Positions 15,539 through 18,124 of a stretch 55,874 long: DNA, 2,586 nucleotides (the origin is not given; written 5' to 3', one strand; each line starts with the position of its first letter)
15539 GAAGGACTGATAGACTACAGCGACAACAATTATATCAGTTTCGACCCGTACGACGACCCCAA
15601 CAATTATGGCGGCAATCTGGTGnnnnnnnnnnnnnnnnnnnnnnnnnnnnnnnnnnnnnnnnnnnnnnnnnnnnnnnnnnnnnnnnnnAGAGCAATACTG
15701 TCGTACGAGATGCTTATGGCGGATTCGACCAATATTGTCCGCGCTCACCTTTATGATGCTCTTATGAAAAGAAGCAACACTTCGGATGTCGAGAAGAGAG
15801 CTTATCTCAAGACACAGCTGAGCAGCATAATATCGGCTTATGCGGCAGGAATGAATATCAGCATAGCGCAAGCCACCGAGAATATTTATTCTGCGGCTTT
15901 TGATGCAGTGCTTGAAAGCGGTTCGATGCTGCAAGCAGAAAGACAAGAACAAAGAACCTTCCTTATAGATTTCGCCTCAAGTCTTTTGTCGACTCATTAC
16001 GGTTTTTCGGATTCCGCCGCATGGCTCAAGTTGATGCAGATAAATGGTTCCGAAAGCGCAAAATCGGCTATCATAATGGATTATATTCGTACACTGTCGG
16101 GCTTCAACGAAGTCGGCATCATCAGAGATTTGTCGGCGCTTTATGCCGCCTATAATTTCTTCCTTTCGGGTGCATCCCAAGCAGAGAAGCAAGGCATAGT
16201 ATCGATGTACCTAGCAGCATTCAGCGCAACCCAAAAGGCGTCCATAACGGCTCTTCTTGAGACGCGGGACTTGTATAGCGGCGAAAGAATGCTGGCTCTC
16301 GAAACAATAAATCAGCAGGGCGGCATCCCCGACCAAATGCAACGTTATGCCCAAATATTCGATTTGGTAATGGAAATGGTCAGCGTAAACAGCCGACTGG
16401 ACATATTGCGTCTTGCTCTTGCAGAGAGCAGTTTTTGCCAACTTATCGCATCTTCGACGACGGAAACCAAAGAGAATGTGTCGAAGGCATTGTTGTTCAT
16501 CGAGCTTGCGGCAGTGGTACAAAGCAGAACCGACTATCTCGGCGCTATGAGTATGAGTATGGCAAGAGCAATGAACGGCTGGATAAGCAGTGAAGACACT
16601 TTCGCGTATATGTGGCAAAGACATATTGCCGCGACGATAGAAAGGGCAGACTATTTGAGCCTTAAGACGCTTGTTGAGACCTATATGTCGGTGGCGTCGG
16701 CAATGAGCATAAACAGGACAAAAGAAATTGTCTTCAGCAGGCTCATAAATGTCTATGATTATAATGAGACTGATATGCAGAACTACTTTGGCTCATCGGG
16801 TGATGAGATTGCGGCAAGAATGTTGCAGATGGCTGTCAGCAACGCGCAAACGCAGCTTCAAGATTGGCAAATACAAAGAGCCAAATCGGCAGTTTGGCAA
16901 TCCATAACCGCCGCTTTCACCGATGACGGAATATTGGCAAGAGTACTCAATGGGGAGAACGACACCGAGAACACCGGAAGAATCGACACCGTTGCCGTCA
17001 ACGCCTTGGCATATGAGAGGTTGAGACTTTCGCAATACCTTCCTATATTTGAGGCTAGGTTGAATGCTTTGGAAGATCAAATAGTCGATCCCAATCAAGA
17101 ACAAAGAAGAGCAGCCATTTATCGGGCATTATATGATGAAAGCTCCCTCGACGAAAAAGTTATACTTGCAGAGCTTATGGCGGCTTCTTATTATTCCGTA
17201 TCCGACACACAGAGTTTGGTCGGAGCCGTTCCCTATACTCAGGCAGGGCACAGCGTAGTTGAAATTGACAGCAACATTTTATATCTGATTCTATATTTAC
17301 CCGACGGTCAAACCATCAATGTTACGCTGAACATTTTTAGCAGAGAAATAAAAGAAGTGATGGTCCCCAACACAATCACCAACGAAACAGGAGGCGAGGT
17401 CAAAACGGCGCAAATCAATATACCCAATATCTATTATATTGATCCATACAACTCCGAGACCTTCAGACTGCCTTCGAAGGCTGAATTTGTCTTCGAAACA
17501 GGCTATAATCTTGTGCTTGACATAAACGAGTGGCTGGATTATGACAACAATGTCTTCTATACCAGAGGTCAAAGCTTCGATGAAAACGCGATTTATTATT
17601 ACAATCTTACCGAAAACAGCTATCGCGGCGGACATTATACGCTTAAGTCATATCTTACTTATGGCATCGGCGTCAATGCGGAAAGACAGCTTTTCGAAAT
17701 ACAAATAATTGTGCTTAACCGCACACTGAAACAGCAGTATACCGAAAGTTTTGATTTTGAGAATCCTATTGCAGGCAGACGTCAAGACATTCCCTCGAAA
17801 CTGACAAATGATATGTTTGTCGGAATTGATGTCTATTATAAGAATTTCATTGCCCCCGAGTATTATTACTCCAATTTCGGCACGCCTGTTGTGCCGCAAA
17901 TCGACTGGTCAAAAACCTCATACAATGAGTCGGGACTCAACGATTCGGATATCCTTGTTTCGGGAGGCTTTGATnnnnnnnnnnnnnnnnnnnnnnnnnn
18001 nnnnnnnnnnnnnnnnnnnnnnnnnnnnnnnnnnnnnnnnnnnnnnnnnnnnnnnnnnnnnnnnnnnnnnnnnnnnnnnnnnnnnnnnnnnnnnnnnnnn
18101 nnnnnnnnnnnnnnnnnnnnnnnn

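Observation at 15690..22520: Recurrent aromatic-centred helix motif shared by both giant ORFs, a possible undescribed repeat family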

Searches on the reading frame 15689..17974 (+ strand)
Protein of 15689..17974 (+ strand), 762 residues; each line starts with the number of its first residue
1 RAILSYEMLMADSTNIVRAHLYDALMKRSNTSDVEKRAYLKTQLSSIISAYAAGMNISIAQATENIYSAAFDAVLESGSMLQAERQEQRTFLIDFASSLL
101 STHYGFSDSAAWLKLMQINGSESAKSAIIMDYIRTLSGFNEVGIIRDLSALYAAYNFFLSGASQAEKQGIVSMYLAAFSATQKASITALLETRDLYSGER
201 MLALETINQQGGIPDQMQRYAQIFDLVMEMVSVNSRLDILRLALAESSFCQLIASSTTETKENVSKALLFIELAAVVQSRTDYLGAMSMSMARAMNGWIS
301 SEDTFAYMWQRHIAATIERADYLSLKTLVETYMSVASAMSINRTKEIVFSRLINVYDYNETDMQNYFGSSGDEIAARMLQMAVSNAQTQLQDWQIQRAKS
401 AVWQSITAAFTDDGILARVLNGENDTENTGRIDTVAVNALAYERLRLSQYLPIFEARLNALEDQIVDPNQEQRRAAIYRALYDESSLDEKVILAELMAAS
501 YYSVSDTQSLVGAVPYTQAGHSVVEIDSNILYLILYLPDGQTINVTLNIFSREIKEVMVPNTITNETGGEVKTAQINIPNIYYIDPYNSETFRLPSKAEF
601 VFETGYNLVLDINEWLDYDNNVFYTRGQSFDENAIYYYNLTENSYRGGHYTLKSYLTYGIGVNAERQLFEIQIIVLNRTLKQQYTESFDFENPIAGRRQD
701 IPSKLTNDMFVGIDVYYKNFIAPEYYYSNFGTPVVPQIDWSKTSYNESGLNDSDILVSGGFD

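Call 43: search_protein_families(library=pfam, proteins=[window:15689-17974:+], max_evalue=10)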
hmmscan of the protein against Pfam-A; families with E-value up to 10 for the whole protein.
window:15689-17974:+ (762 aa): 3 families
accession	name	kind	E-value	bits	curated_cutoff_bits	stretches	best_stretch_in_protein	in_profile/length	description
PF23405.1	WD40_APC4_C-half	-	0.073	13.7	27.6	1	380-432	43-91/168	APC4, WD40 domain C-terminal half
PF11445.13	DUF2894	-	0.1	13.6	25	1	11-70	9-68/185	Protein of unknown function (DUF2894)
PF24964.1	DUF7769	-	0.1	12.7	27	1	14-37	2-25/55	Domain of unknown function (DUF7769)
